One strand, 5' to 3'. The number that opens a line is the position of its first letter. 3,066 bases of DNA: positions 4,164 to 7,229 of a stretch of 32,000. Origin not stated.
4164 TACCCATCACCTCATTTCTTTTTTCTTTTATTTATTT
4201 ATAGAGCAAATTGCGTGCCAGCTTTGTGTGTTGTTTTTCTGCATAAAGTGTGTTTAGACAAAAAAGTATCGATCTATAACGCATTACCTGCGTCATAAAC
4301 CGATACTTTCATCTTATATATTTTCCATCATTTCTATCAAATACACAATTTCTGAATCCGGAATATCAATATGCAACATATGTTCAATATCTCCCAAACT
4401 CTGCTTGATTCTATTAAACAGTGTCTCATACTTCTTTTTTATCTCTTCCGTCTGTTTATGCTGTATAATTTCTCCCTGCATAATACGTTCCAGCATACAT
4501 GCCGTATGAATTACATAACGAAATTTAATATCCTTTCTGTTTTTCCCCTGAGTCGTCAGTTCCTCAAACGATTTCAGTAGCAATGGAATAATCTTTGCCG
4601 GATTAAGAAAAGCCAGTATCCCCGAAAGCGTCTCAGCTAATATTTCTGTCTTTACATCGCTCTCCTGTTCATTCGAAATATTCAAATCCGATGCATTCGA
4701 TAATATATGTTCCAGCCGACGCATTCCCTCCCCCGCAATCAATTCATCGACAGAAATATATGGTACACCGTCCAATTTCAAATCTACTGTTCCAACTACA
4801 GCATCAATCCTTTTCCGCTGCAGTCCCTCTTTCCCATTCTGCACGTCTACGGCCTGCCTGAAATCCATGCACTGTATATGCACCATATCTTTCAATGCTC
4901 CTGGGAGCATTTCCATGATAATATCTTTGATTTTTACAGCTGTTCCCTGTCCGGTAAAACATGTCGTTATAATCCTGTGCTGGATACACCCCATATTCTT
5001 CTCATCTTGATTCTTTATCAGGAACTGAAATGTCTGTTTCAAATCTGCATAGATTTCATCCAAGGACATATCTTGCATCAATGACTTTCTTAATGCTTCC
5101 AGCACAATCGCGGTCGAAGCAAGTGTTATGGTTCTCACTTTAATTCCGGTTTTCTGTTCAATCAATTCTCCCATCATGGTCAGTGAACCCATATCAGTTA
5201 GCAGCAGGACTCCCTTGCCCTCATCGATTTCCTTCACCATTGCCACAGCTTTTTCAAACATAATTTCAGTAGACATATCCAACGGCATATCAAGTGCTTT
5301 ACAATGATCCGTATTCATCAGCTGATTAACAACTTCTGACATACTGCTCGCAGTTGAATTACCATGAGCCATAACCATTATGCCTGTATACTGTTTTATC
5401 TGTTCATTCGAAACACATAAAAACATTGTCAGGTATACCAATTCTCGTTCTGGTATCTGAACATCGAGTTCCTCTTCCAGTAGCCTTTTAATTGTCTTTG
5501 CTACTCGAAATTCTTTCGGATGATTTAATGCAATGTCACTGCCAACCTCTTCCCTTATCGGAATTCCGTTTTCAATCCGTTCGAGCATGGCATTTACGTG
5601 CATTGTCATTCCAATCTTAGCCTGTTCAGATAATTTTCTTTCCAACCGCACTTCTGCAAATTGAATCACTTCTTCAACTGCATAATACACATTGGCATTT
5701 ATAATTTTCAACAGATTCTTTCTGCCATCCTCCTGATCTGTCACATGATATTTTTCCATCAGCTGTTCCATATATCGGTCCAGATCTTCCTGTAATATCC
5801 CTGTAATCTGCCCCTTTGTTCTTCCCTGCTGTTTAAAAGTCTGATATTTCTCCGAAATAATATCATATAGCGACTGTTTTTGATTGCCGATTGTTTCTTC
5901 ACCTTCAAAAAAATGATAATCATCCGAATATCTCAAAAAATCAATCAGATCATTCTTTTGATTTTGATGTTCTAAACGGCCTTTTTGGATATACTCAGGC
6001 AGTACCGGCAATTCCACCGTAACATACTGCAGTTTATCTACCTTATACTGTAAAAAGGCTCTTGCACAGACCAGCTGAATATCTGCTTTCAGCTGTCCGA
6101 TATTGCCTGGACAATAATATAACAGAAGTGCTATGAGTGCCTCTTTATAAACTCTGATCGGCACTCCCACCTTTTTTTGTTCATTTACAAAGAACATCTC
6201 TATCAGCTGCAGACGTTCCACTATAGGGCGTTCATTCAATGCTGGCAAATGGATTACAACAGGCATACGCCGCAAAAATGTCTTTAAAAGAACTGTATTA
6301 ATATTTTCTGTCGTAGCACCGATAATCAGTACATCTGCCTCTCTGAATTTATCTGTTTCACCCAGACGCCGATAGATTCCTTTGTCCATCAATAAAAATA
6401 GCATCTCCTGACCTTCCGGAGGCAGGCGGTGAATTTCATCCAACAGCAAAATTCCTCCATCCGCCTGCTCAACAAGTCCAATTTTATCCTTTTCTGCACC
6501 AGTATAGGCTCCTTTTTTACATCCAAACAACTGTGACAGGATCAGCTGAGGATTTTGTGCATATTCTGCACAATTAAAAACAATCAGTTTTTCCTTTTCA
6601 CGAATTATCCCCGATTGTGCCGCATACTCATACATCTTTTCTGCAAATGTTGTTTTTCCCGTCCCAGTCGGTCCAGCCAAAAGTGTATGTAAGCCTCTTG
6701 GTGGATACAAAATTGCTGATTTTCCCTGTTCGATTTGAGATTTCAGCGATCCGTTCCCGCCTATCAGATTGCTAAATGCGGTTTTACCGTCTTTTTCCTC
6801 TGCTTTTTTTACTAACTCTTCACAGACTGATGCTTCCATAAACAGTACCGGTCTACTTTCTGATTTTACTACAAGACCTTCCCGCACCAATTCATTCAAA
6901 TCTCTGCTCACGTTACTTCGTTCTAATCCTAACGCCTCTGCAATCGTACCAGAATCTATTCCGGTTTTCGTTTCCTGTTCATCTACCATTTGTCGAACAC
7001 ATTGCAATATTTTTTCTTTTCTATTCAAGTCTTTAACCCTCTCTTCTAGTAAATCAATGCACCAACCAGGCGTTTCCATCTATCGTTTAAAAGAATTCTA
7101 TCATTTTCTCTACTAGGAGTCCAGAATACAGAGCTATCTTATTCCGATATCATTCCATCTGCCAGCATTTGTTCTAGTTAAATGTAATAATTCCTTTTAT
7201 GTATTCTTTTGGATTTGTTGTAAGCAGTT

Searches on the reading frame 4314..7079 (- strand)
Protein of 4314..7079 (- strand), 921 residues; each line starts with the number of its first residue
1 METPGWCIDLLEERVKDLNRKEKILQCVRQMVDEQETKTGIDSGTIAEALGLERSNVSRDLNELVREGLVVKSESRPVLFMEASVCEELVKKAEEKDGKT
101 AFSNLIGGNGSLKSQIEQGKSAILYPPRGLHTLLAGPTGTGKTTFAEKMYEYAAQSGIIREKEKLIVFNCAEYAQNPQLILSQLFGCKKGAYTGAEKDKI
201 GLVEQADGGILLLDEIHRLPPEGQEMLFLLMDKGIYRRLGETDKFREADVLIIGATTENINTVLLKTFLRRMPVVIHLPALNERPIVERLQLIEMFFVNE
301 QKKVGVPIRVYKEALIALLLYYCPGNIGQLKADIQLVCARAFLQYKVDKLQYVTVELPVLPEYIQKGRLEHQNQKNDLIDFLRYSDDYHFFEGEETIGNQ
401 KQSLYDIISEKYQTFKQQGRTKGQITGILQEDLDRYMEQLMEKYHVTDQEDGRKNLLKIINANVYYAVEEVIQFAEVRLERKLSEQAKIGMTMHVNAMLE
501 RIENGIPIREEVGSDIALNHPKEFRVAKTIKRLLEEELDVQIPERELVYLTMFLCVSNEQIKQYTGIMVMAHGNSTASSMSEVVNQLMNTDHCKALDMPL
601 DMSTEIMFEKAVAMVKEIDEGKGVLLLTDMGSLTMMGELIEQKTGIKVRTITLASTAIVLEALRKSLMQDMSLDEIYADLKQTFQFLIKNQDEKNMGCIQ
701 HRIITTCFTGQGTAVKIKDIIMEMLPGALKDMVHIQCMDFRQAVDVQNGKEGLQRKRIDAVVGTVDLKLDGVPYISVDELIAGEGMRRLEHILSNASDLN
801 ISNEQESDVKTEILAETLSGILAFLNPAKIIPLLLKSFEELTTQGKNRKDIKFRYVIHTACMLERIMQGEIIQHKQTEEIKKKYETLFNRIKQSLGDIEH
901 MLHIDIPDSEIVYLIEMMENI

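Call 7: search_protein_families(library=pfam, proteins=[window:4314-7079:-])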
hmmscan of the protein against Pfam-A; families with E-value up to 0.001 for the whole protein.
window:4314-7079:- (921 aa): 15 families
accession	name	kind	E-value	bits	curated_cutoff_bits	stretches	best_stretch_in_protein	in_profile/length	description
PF00158.32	Sigma54_activat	-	5.9e-38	130.6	20.2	1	106-270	2-155/168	Sigma-54 interaction domain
PF00874.25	PRD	-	1.6e-32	112.1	23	2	469-554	1-87/90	PRD domain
PF03610.21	EIIA-man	-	4.7e-15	56.2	21.4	1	566-679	1-114/116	PTS system fructose IIA component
PF00004.35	AAA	-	1.9e-08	35.3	21.2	1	133-279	2-130/131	ATPase family associated with various cellular activities (AAA)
PF07724.20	AAA_2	-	6.6e-08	33.2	27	1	132-254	6-121/166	AAA domain (Cdc48 subfamily)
PF07728.20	AAA_5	-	2.4e-07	31.3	22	1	131-271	1-138/139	AAA domain (dynein-related subfamily)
PF05729.18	NACHT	-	1.8e-06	28.3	26.7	1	133-225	4-99/167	NACHT domain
PF12802.13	MarR_2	-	2.2e-05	25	27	1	41-76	21-56/61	MarR family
PF01978.25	TrmB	-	4.3e-05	23.7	25.6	1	45-80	27-62/68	Sugar-specific transcriptional regulator TrmB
PF13401.12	AAA_22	-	0.00012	22.8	27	0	131-232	7-109/130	AAA domain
PF05496.18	RuvB_N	-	0.00013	22.2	27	0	204-233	81-110/159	Holliday junction DNA helicase RuvB P-loop domain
PF14532.12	Sigma54_activ_2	-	0.00014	22.5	25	0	170-233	37-95/138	Sigma-54 interaction domain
PF13545.12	HTH_Crp_2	-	0.00046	20.5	27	0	44-72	26-55/70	Crp-like helix-turn-helix domain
PF09339.16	HTH_IclR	-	0.00046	20.3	22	0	45-72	23-50/52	IclR helix-turn-helix domain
PF01078.27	Mg_chelatase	-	0.00047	20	20.3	0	120-227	12-126/207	Magnesium chelatase, subunit ChlI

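Call 8: search_protein_families(library=ncbifam, proteins=[window:4314-7079:-])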
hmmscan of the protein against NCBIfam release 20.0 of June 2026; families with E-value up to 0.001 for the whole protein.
window:4314-7079:- (921 aa): 35 families (the best 25 are shown)
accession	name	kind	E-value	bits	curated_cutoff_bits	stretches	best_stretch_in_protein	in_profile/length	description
NF047795.1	TransRegDagR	equivalog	3.6e-172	574.5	1400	1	20-918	3-936/938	transcriptional regulator DagR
NF038308.1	RNA_repair_RtcR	equivalog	2.3e-30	105.9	650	1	98-285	175-361/530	RNA repair transcriptional activator RtcR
NF008085.0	PRK10820.1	equivalog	3.1e-28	98.7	576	1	96-359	197-451/520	transcriptional regulator TyrR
NF041552.1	TF_PrdR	equivalog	5.4e-28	97.6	795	1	89-374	253-524/577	sigma-54 dependent transcriptional regulator PrdR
TIGR01818.1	ntrC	equivalog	8.5e-28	97.3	558.6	1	130-393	158-414/463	nitrogen regulation protein NR(I)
NF003451.0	PRK05022.1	equivalog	1.7e-27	96.4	476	1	128-346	212-428/512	nitric oxide reductase transcriptional regulator NorR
TIGR02974.1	phageshock_pspF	equivalog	2.7e-26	92.6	443.55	1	133-341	26-233/336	phage shock protein operon transcriptional activator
TIGR01817.1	nifA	equivalog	6.8e-26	91.1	528.85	1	96-331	189-418/534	nif-specific transcriptional activator NifA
TIGR02915.1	PEP_resp_reg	equivalog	6.2e-25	87.9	502.6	1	128-336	161-367/445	PEP-CTERM-box response regulator transcription factor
NF041906.1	V4R_TF_MobR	exception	1e-23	83.7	999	1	132-363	258-480/544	phenol degradation transcriptional regulator MobR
NF038230.1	Regu_Geo_Pelo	equivalog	2.4e-21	75.4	1200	1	133-284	595-753/935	GPMC system transcriptional regulator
NF008176.1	PRK10923.1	equivalog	4.2e-21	75.1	620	1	132-334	164-364/469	nitrogen regulation protein NR(I)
NF041946.1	LuxO_transreg_Vib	equivalog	8.5e-21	74.3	800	1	131-336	158-361/463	quorum-sensing sigma-54 dependent transcriptional regulator LuxO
NF008622.0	PRK11608.1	equivalog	1.4e-20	73.6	529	1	132-334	32-233/329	phage shock protein operon transcriptional activator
NF047357.1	antiterm_GlcT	equivalog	1.5e-20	73.7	320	2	440-559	43-165/272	glucose PTS transporter transcription antiterminator GlcT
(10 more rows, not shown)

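Call 11: find_encoding_contigs(protein=window:4314-7079:-, flank=10000, max_places=6)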
Protein window:4314-7079:- (921 aa): 24 contigs read that carry it; 6 places shown.
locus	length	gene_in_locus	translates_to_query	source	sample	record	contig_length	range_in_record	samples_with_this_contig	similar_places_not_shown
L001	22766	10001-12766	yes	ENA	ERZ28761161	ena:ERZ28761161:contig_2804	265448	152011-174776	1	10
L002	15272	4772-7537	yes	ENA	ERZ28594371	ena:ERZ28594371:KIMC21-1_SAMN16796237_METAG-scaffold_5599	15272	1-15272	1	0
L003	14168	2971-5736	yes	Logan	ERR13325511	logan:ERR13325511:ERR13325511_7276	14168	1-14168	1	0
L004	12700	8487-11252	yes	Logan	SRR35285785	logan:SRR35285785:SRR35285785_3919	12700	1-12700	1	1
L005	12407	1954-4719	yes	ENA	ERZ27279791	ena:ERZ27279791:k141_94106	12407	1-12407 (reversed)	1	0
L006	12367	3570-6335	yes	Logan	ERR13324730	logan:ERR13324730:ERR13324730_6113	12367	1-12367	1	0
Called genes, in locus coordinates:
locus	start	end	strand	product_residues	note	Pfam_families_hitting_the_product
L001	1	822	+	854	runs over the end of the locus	PF07517:SecA_DEAD, PF00270:DEAD (weak), PF01043:SecA_PP_bind, PF21090:P-loop_SecA, PF07516:SecA_SW, PF02810:SEC-C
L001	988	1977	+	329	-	PF03462:PCRF, PF00472:RF-1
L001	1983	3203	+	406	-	PF03447:NAD_binding_3, PF00742:Homoserine_dh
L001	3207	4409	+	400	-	PF01676:Metalloenzyme, PF10143:PhosphMutase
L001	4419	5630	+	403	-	PF00696:AA_kinase, PF01842:ACT, PF22468:ACT_9, PF13840:ACT_7, PF22468:ACT_9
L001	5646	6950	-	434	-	PF00309:Sigma54_AID, PF04963:Sigma54_CBD, PF04552:Sigma54_DBD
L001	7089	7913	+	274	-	PF00456:Transketolase_N, PF02775:TPP_enzyme_C (faint), PF09364:XFP_N, PF00676:E1_dh, PF13292:DXP_synthase_N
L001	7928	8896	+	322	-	PF02779:Transket_pyr, PF02780:Transketolase_C, PF22613:Transketolase_C_1 (faint)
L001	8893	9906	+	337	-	PF08240:ADH_N, PF16912:Glu_dehyd_C (weak), PF00107:ADH_zinc_N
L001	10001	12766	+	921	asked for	PF00158:Sigma54_activat, PF00004:AAA, PF05729:NACHT (weak), PF07724:AAA_2, PF07728:AAA_5 (weak), PF00874:PRD, PF03610:EIIA-man, PF00874:PRD, +1 more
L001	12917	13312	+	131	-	PF03610:EIIA-man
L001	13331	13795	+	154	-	PF03830:PTSIIB_sorb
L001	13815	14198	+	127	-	PF03610:EIIA-man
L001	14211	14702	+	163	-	PF03830:PTSIIB_sorb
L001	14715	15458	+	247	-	PF03609:EII-Sor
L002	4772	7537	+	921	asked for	PF00158:Sigma54_activat, PF00004:AAA, PF05729:NACHT (weak), PF07724:AAA_2, PF07728:AAA_5 (weak), PF00874:PRD, PF03610:EIIA-man, PF00874:PRD, +1 more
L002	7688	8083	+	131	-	PF03610:EIIA-man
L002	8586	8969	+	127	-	PF03610:EIIA-man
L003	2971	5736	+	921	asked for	PF00158:Sigma54_activat, PF00004:AAA, PF05729:NACHT (weak), PF07724:AAA_2, PF07728:AAA_5 (weak), PF00874:PRD, PF03610:EIIA-man, PF00874:PRD, +1 more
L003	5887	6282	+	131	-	PF03610:EIIA-man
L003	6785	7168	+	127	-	PF03610:EIIA-man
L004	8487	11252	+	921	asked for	PF00158:Sigma54_activat, PF00004:AAA, PF05729:NACHT (weak), PF07724:AAA_2, PF07728:AAA_5 (weak), PF00874:PRD, PF03610:EIIA-man, PF00874:PRD, +1 more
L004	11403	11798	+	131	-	PF03610:EIIA-man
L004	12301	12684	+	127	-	PF03610:EIIA-man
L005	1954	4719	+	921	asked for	PF00158:Sigma54_activat, PF00004:AAA, PF05729:NACHT (weak), PF07724:AAA_2, PF07728:AAA_5 (weak), PF00874:PRD, PF03610:EIIA-man, PF00874:PRD, +1 more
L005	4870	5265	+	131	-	PF03610:EIIA-man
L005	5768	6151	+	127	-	PF03610:EIIA-man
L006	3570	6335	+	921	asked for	PF00158:Sigma54_activat, PF00004:AAA, PF05729:NACHT (weak), PF07724:AAA_2, PF07728:AAA_5 (weak), PF00874:PRD, PF03610:EIIA-man, PF00874:PRD, +1 more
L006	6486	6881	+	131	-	PF03610:EIIA-man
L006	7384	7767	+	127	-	PF03610:EIIA-man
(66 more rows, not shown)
